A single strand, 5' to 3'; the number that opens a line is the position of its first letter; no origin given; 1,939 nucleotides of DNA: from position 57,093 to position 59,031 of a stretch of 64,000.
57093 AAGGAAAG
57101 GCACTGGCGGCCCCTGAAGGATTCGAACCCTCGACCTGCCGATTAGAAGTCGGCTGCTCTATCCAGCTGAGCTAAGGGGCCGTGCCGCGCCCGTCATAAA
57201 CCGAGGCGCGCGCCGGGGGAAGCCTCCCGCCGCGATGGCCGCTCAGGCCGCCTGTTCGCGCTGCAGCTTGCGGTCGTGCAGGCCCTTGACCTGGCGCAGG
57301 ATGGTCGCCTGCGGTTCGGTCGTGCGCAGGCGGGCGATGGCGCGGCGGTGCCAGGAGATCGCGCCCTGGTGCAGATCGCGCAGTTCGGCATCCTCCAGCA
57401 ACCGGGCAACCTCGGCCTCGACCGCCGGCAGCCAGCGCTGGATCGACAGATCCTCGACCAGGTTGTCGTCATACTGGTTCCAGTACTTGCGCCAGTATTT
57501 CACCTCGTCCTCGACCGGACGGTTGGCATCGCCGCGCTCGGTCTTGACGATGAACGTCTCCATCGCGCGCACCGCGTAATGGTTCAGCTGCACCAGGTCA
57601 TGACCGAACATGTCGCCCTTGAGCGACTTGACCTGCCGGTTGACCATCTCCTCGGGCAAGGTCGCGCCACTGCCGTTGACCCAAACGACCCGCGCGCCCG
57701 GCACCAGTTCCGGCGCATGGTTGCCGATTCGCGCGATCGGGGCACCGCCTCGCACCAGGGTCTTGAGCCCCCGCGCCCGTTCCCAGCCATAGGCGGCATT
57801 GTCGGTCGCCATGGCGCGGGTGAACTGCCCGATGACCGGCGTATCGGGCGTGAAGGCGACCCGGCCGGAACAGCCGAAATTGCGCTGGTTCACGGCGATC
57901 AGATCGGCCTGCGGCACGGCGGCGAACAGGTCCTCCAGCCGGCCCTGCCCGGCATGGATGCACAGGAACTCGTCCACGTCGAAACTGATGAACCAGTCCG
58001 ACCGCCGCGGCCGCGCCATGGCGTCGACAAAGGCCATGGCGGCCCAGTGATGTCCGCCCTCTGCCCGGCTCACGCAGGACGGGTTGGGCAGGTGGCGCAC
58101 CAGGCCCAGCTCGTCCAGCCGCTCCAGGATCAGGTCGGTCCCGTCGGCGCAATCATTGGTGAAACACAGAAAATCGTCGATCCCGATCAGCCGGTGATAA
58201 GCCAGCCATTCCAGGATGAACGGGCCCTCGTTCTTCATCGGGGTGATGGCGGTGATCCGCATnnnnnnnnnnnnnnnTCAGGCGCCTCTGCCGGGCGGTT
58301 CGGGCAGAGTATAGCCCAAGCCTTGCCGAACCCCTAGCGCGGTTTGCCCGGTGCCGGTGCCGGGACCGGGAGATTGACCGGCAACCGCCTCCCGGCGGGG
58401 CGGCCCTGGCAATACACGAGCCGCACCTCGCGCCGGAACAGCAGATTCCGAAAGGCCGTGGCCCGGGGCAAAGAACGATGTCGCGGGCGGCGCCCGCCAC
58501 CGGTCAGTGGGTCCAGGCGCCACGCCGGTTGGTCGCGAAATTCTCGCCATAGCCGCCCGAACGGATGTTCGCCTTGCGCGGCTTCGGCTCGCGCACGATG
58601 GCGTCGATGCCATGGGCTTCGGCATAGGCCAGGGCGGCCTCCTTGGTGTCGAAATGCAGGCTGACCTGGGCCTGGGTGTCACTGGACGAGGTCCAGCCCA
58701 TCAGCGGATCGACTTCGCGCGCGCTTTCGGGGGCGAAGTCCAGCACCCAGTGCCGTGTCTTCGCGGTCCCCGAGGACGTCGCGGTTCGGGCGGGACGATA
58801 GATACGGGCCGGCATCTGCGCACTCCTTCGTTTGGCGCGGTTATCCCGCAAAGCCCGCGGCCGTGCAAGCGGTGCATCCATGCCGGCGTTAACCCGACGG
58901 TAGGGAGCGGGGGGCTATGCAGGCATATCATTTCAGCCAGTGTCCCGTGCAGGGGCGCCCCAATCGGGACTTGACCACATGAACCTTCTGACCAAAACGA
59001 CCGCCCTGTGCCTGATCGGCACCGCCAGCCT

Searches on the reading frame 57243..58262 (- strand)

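Call 71: search_protein_families(library=pfam, proteins=[window:57243-58262:-], max_evalue=0.001)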
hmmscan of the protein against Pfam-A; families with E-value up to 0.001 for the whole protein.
window:57243-58262:- (339 aa): 2 families
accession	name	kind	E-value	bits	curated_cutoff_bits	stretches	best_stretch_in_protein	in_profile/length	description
PF13704.12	Glyco_tranf_2_4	-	2.5e-18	66.8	27.5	1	10-111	1-96/98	Glycosyl transferase family 2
PF01697.33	Glyco_transf_92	-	1e-10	42.1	23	1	8-143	9-150/249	Glycosyltransferase family 92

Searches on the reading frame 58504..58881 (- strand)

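Call 71: search_protein_families(library=pfam, proteins=[window:58504-58881:-], max_evalue=0.001)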
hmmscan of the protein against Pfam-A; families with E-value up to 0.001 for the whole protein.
window:58504-58881:- (125 aa): 1 family
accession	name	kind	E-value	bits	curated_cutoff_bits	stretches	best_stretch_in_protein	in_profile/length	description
PF04800.17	NDUS4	-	7.7e-34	116.3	31.9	1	25-120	2-95/96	NADH dehydrogenase ubiquinone Fe-S protein 4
